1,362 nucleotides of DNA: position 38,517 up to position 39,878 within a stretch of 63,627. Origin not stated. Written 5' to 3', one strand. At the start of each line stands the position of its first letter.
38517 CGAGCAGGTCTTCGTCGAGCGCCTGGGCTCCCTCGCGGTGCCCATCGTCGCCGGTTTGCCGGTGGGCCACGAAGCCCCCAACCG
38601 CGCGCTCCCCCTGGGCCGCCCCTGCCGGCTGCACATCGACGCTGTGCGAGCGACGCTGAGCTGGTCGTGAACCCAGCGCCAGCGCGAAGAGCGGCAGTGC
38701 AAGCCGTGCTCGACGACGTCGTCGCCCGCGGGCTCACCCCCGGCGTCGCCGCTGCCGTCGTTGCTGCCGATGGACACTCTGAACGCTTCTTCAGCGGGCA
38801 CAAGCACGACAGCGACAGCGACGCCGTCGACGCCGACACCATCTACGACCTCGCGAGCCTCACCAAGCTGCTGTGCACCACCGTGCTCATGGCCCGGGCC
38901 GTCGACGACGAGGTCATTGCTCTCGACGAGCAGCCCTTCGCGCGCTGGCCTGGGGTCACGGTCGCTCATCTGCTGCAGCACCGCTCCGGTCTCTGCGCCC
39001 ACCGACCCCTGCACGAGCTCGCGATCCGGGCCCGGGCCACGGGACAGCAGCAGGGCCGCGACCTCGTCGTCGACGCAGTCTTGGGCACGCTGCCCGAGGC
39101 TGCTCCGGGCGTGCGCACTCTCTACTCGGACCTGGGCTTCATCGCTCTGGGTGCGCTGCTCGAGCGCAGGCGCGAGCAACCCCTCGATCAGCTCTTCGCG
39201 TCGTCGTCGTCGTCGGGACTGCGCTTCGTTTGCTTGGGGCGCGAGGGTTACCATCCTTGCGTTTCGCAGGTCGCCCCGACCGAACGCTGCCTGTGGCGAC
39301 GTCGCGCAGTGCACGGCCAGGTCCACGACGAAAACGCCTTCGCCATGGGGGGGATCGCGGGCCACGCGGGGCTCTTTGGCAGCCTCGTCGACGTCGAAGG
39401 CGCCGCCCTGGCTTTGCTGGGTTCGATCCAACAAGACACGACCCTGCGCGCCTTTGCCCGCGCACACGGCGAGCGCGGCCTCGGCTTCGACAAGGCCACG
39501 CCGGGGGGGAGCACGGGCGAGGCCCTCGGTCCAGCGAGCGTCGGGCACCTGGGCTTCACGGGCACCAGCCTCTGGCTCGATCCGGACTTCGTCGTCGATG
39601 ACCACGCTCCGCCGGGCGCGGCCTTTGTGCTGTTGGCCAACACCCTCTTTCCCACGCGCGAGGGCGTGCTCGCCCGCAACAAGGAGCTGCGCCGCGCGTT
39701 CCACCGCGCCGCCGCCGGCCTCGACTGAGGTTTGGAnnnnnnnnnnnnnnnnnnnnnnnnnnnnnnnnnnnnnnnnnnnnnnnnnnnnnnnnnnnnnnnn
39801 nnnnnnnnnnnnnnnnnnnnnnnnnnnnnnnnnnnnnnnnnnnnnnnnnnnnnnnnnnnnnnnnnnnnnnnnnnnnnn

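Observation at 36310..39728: GltJ/AgmX-architecture protein co-operonic with LD-carboxypeptidase and a beta-lactamase-fold hydrolase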

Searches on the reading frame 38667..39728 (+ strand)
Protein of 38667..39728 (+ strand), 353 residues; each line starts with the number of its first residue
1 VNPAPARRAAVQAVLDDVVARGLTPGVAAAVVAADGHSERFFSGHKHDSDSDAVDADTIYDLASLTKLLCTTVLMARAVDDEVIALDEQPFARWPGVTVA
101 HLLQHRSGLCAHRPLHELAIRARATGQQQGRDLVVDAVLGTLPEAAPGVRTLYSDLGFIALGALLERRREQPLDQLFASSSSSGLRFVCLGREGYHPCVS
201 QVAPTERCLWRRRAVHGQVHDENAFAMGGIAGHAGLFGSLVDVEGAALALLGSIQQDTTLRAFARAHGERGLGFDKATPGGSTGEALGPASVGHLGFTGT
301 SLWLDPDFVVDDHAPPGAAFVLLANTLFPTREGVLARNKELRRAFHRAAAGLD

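Call 7: search_protein_families(library=pfam, proteins=[window:38667-39728:+], max_evalue=0.1)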
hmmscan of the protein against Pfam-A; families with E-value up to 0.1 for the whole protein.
window:38667-39728:+ (353 aa): 1 family
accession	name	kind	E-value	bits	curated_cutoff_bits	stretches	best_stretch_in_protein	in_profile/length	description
PF00144.29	Beta-lactamase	-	1.8e-29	103.4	27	1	15-335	5-319/329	Beta-lactamase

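Call 8: search_protein_families(library=ncbifam, proteins=[window:38667-39728:+], max_evalue=0.1)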
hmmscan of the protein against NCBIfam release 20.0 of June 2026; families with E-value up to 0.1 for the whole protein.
window:38667-39728:+ (353 aa): 25 families
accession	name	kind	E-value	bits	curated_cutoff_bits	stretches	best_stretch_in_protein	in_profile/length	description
NF002968.0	PRK03642.1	equivalog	2.4e-16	59.6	385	1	51-306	89-383/432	penicillin binding protein PBP4B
NF007943.0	PRK10662.1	equivalog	6e-07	28.4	266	1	16-179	42-211/380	D-alanyl-D-alanine-carboxypeptidase/endopeptidase AmpH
NF033085.1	bla_class_C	equivalog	6.4e-07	28.5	415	1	8-101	5-96/356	class C beta-lactamase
NF000422.6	blaPDC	exception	2.3e-06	27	865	1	3-179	30-203/397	PDC family class C beta-lactamase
NF041665.1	blaPSZ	exception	9.8e-05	21.5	850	1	9-98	29-116/379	PSZ family class C beta-lactamase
NF000519.2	blaPDC_var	exception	0.00039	19.7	900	1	3-101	30-126/397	PDC variant family class C beta-lactamase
NF033698.1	blaCSA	exception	0.00047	19.2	884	1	8-172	23-182/375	CSA family class C beta-lactamase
NF045671.1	blaPNC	exception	0.0012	17.7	750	1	9-89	47-125/401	PNC family class C beta-lactamase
NF050047.1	blaELC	exception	0.0018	17.2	840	1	8-101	81-172/434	ELC family class C beta-lactamase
NF041663.1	ampC_Sliq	exception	0.002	17.1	860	1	6-175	23-187/378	cephalosporin-hydrolyzing class C beta-lactamase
NF033700.1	blaCMA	exception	0.0022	17.1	887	1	8-76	23-90/375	CMA family class C beta-lactamase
NF000425.2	blaADC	exception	0.0027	16.9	800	1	24-96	49-119/383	ADC family extended-spectrum class C beta-lactamase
NF012172.1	FOX-MOX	exception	0.0027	16.7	700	1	8-89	30-109/382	FOX/MOX family class C beta-lactamase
NF000239.3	MOX_CMY1_fam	exception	0.0082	15.4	770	1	8-89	33-112/383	CMY-1/MOX family class C beta-lactamase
NF012173.1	CMY2-MIR-ACT-EC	exception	0.0093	14.8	680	1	18-99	39-118/380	CMY2/MIR/ACT/EC family class C beta-lactamase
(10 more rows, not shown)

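Call 23: find_homologous_proteins(query=window:38667-39728:+, max_evalue=1e-10)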
Query window:38667-39728:+ (353 aa): 6478 proteins with E <= 1e-10 among 8000 candidates; the best 120 are listed.
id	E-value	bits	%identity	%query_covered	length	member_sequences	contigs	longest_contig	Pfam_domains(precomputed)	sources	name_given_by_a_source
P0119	1.4e-223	760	100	97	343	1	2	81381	PF00144.30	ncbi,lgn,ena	-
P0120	9.0e-172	589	79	97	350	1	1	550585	PF00144.30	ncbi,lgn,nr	ncbi:MAG: serine hydrolase domain-containing protein [Deltaproteobacteria bacterium]|nr:serine hydro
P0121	2.7e-159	548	72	99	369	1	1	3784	PF00144.30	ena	-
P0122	1.1e-151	523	70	97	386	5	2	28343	PF00144.30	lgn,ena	-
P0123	4.1e-136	472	66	97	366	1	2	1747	PF00144.30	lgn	-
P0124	2.0e-128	447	64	96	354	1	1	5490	PF00144.30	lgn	-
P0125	7.4e-128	445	63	96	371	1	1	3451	PF00144.30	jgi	jgi:CubicO group peptidase (beta-lactamase class C family)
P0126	3.8e-124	433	63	97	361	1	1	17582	PF00144.30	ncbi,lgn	-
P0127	3.0e-120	420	60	94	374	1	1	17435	PF00144.30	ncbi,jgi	jgi:CubicO group peptidase (beta-lactamase class C family)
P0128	5.0e-116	406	62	96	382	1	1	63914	PF00144.30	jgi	jgi:CubicO group peptidase (beta-lactamase class C family)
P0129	2.2e-114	401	61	93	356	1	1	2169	PF00144.30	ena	-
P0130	1.0e-113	398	59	91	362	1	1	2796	PF00144.30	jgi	jgi:CubicO group peptidase (beta-lactamase class C family)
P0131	4.9e-113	396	59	94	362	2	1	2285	PF00144.30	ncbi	-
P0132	1.6e-112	395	58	92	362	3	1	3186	PF00144.30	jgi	-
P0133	1.6e-112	394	58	98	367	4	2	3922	PF00144.30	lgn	-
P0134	1.4e-111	391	58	96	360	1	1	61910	PF00144.30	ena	-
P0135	3.3e-111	390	58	94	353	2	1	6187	PF00144.30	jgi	jgi:CubicO group peptidase (beta-lactamase class C family)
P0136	7.1e-111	389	57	98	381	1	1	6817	PF00144.30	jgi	jgi:CubicO group peptidase (beta-lactamase class C family)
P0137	1.9e-109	384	57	98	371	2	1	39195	PF00144.30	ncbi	-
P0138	6.5e-106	373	57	96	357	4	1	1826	PF00144.30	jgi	jgi:CubicO group peptidase (beta-lactamase class C family)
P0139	6.0e-105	370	58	96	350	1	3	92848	PF00144.30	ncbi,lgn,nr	ncbi:MAG: serine hydrolase [Deltaproteobacteria bacterium]|nr:serine hydrolase [Deltaproteobacteria 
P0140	3.8e-104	367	56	97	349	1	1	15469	PF00144.30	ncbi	-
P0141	5.8e-104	366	57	92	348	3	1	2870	PF00144.30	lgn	-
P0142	4.2e-103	363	56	97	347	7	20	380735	PF00144.30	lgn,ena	-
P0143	4.5e-103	363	56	98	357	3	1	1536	PF00144.30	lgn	-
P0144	3.2e-102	361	57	96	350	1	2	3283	PF00144.30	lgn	-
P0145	1.6e-101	358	55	92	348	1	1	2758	PF00144.30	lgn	-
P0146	4.2e-101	357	56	92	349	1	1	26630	PF00144.30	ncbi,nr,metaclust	ncbi:MAG: hypothetical protein A2138_12945 [Deltaproteobacteria bacterium RBG_16_71_12]|nr:MAG: hypo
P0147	1.0e-100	356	55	96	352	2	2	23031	PF00144.30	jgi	jgi:CubicO group peptidase (beta-lactamase class C family)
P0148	1.3e-100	355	55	96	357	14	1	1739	PF00144.30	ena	-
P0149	2.4e-100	354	56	98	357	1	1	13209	PF00144.30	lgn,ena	-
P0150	3.5e-100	354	56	96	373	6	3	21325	PF00144.30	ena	-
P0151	4.5e-100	354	56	96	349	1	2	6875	PF00144.30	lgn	-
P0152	2.3e-99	351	56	96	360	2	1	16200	PF00144.30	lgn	-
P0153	5.0e-99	350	55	97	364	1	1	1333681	PF00144.30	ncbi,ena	-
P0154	8.2e-99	349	55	97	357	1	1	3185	PF00144.30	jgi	jgi:CubicO group peptidase (beta-lactamase class C family)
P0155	3.3e-98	347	56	97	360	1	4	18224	PF00144.30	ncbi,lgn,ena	-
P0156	5.9e-98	347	54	95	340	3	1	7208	PF00144.30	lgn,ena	-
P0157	6.2e-98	346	55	97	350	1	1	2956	PF00144.30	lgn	-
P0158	8.9e-98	346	53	98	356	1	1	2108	PF00144.30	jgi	jgi:serine-type D-Ala-D-Ala carboxypeptidase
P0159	3.0e-97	344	53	97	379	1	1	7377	PF00144.30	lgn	-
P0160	4.2e-97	344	55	97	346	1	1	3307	PF00144.30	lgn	-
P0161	4.4e-97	344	55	97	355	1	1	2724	PF00144.30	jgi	-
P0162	1.3e-96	342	56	97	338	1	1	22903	PF00144.30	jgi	jgi:CubicO group peptidase (beta-lactamase class C family)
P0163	1.3e-96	342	53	96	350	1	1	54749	PF00144.30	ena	-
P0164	1.4e-96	342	54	98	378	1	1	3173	PF00144.30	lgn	-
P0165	2.5e-96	341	55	96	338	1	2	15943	PF00144.30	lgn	-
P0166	3.7e-96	341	54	97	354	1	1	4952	PF00144.30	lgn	-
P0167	4.9e-96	340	54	96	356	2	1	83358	PF00144.30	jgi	-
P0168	5.3e-96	340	52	99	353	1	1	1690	PF00144.30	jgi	jgi:CubicO group peptidase (beta-lactamase class C family)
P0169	5.8e-96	340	54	97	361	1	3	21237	PF00144.30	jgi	jgi:serine-type D-Ala-D-Ala carboxypeptidase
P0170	7.5e-96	340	55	97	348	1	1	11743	PF00144.30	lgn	-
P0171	1.4e-95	339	54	97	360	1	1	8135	PF00144.30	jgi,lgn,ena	-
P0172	1.4e-95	339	53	97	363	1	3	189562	PF00144.30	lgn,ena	-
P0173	1.6e-95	339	53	98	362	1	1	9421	PF00144.30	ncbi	-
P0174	4.3e-95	337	56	97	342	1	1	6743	PF00144.30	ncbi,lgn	-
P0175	5.5e-95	337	56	94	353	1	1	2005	PF00144.30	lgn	-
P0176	6.5e-95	337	54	94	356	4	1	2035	PF00144.30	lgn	-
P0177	6.6e-95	337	55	93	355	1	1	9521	PF00144.30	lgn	-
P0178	9.7e-95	336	54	97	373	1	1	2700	PF00144.30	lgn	-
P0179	3.2e-93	331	49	97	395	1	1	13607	PF00144.30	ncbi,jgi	jgi:CubicO group peptidase (beta-lactamase class C family)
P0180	5.4e-93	330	54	96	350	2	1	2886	PF00144.30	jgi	jgi:serine-type D-Ala-D-Ala carboxypeptidase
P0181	9.2e-93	329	54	94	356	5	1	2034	PF00144.30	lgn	-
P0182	1.6e-92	329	54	96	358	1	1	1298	PF00144.30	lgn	-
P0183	5.2e-92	327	50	97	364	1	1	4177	PF00144.30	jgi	jgi:CubicO group peptidase (beta-lactamase class C family)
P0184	5.2e-92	327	53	97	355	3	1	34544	PF00144.30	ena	-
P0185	5.6e-92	327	54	97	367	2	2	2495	PF00144.30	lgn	-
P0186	3.5e-91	324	53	97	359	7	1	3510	PF00144.30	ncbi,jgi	jgi:CubicO group peptidase (beta-lactamase class C family)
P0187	4.8e-91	324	54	97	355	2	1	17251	PF00144.30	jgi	jgi:serine-type D-Ala-D-Ala carboxypeptidase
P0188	9.3e-91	323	51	96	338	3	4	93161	PF00144.30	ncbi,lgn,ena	-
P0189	9.5e-91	323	53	96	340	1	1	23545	PF00144.30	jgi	jgi:CubicO group peptidase (beta-lactamase class C family)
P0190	1.2e-90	322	53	97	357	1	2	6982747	PF00144.30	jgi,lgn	jgi:CubicO group peptidase (beta-lactamase class C family)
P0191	2.5e-90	321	54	97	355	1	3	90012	PF00144.30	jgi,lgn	-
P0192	3.8e-90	321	52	96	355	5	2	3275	PF00144.30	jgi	jgi:CubicO group peptidase (beta-lactamase class C family)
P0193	9.5e-90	320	53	96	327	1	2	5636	PF00144.30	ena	-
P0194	1.9e-89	319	49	95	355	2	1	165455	PF00144.30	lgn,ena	-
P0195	2.8e-89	318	55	80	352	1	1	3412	PF00144.30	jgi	jgi:CubicO group peptidase (beta-lactamase class C family)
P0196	3.3e-89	318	57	84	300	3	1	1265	PF00144.30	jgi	jgi:CubicO group peptidase (beta-lactamase class C family)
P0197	6.0e-89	317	53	97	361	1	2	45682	PF00144.30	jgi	jgi:CubicO group peptidase (beta-lactamase class C family)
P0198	7.2e-89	317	49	99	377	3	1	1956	PF00144.30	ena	-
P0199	1.4e-88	316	54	93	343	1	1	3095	PF00144.30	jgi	-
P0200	1.6e-88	316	52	95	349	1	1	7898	PF00144.30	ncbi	-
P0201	2.1e-88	315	52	99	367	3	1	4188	PF00144.30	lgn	-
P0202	4.0e-88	314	52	92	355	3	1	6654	PF00144.30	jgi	jgi:CubicO group peptidase (beta-lactamase class C family)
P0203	1.1e-87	313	51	96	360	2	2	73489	PF00144.30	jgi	jgi:CubicO group peptidase (beta-lactamase class C family)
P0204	2.1e-86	309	51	95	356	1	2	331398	PF00144.30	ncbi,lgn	-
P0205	6.0e-86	307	49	96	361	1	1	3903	PF00144.30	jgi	jgi:CubicO group peptidase (beta-lactamase class C family)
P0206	2.8e-85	305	51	99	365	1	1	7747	PF00144.30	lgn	-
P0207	2.9e-85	305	48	98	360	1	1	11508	PF00144.30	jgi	jgi:CubicO group peptidase (beta-lactamase class C family)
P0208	1.9e-84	302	52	97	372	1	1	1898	PF00144.30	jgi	jgi:CubicO group peptidase (beta-lactamase class C family)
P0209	2.5e-84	302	46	98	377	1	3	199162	PF00144.30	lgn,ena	-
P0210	5.2e-84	301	50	97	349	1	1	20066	PF00144.30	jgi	jgi:CubicO group peptidase (beta-lactamase class C family)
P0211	1.9e-83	299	51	96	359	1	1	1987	PF00144.30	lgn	-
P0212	2.9e-83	298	51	92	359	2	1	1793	PF00144.30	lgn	-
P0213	4.9e-83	298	51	97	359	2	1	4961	PF00144.30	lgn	-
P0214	7.4e-83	297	49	97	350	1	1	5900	PF00144.30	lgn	-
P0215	9.6e-83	297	47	94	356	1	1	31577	PF00144.30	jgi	jgi:serine-type D-Ala-D-Ala carboxypeptidase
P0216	1.6e-82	296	47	97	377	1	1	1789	PF00144.30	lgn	-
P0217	4.0e-82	295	48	97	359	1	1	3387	PF00144.30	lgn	-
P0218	5.0e-82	294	50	97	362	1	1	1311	PF00144.30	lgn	-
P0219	3.4e-81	291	48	97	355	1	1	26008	PF00144.30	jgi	jgi:serine-type D-Ala-D-Ala carboxypeptidase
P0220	4.6e-81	291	44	97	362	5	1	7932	PF00144.30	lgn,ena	-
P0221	5.9e-81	291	45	97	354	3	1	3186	PF00144.30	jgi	-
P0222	1.1e-80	290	48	96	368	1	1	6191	PF00144.30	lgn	-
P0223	3.8e-80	288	50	85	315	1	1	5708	PF00144.30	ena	-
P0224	5.6e-80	287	49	96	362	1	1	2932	PF00144.30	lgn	-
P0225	1.3e-79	286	48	97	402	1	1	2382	PF00144.30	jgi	jgi:CubicO group peptidase (beta-lactamase class C family)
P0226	4.3e-79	285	48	96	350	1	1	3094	PF00144.30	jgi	jgi:CubicO group peptidase (beta-lactamase class C family)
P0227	4.8e-79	284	47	97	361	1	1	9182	PF00144.30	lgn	-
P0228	6.4e-79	284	49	97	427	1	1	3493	PF00144.30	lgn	-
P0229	6.8e-79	284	51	88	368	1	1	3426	PF00144.30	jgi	jgi:CubicO group peptidase (beta-lactamase class C family)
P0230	1.0e-78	283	46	96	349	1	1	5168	PF00144.30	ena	-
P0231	1.2e-78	283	49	96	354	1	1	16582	PF00144.30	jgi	jgi:serine-type D-Ala-D-Ala carboxypeptidase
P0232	2.1e-78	282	48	97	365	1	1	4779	PF00144.30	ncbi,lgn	-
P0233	2.9e-78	282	48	94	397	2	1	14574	PF00144.30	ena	-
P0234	2.9e-78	282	44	97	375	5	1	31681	PF00144.30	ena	-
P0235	5.3e-78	281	47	99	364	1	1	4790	PF00144.30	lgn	-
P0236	3.7e-77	278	41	97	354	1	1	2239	PF00144.30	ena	-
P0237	5.3e-77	278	49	93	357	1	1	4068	PF00144.30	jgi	-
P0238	1.4e-76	276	47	99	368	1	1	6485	PF00144.30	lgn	-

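Call 24: find_encoding_contigs(protein=P0190, flank=5000, max_places=1)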
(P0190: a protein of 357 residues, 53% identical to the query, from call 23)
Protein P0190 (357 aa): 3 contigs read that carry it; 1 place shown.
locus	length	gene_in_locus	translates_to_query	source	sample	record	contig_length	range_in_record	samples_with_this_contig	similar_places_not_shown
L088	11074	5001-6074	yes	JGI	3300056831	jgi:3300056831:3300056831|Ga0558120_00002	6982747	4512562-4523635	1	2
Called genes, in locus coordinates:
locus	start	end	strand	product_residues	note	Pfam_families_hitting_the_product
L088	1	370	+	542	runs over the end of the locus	PF01663:Phosphodiest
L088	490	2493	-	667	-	PF16683:TGase_elicitor (faint)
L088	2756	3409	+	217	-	PF03682:UPF0158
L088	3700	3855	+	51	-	-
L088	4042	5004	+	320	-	PF02016:Peptidase_S66, PF17676:Peptidase_S66C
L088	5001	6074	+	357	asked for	PF00144:Beta-lactamase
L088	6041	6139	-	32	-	-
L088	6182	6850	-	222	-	PF04542:Sigma70_r2 (faint), PF04545:Sigma70_r4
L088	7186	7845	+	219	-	-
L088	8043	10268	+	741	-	-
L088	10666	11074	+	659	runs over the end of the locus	PF08450:SGL (faint), PF00034:Cytochrom_C (faint), PF03150:CCP_MauG (faint), PF13442:Cytochrome_CBB3 (faint), PF21419:RoxA-like_Cyt-c (weak)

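Call 25: find_encoding_contigs(protein=P0153, flank=5000, max_places=1)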
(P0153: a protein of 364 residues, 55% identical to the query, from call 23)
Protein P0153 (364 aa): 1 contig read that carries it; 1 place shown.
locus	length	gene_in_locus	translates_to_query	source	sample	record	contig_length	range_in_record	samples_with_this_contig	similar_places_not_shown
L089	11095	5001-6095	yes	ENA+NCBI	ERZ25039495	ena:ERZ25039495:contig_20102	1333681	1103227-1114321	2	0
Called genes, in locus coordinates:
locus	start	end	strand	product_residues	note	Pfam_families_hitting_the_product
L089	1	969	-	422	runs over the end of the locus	-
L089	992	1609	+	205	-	-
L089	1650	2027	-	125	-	-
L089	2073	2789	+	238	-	PF03682:UPF0158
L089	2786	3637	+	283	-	PF00561:Abhydrolase_1, PF12146:Hydrolase_4, PF12697:Abhydrolase_6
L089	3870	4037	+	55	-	-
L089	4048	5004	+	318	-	PF02016:Peptidase_S66, PF17676:Peptidase_S66C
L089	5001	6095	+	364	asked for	PF00144:Beta-lactamase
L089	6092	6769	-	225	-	PF04542:Sigma70_r2 (faint), PF04545:Sigma70_r4 (faint)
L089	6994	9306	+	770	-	-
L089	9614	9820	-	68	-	-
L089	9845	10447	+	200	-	-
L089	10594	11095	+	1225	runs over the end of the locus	-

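Call 26: find_encoding_contigs(protein=P0209, flank=5000, max_places=1)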
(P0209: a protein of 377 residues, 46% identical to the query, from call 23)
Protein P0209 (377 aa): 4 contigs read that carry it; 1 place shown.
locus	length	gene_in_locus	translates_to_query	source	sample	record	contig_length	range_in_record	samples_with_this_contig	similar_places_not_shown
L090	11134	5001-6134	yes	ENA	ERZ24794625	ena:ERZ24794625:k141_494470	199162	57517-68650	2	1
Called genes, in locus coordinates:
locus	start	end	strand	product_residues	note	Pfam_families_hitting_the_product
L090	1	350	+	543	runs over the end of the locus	PF01663:Phosphodiest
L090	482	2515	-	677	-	PF16683:TGase_elicitor (weak)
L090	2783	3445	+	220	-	PF03682:UPF0158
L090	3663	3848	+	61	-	-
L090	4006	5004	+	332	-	PF02016:Peptidase_S66, PF17676:Peptidase_S66C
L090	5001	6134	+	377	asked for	PF00144:Beta-lactamase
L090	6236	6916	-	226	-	PF04542:Sigma70_r2 (weak), PF04545:Sigma70_r4 (weak)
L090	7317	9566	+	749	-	-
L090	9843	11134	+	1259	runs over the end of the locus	PF01979:Amidohydro_1, PF07969:Amidohydro_3, PF00932:LTD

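Call 27: search_solved_structures(query=window:38667-39728:+, max_evalue=0.00001, show_alignments=2)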
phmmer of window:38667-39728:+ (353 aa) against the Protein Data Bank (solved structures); distinct sequences matched with E-value up to 0.00001: 1.
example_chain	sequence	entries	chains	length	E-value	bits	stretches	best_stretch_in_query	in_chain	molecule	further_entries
3i7j_A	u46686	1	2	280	1.8e-06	30.8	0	55-113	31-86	beta-lactamase Mb2281c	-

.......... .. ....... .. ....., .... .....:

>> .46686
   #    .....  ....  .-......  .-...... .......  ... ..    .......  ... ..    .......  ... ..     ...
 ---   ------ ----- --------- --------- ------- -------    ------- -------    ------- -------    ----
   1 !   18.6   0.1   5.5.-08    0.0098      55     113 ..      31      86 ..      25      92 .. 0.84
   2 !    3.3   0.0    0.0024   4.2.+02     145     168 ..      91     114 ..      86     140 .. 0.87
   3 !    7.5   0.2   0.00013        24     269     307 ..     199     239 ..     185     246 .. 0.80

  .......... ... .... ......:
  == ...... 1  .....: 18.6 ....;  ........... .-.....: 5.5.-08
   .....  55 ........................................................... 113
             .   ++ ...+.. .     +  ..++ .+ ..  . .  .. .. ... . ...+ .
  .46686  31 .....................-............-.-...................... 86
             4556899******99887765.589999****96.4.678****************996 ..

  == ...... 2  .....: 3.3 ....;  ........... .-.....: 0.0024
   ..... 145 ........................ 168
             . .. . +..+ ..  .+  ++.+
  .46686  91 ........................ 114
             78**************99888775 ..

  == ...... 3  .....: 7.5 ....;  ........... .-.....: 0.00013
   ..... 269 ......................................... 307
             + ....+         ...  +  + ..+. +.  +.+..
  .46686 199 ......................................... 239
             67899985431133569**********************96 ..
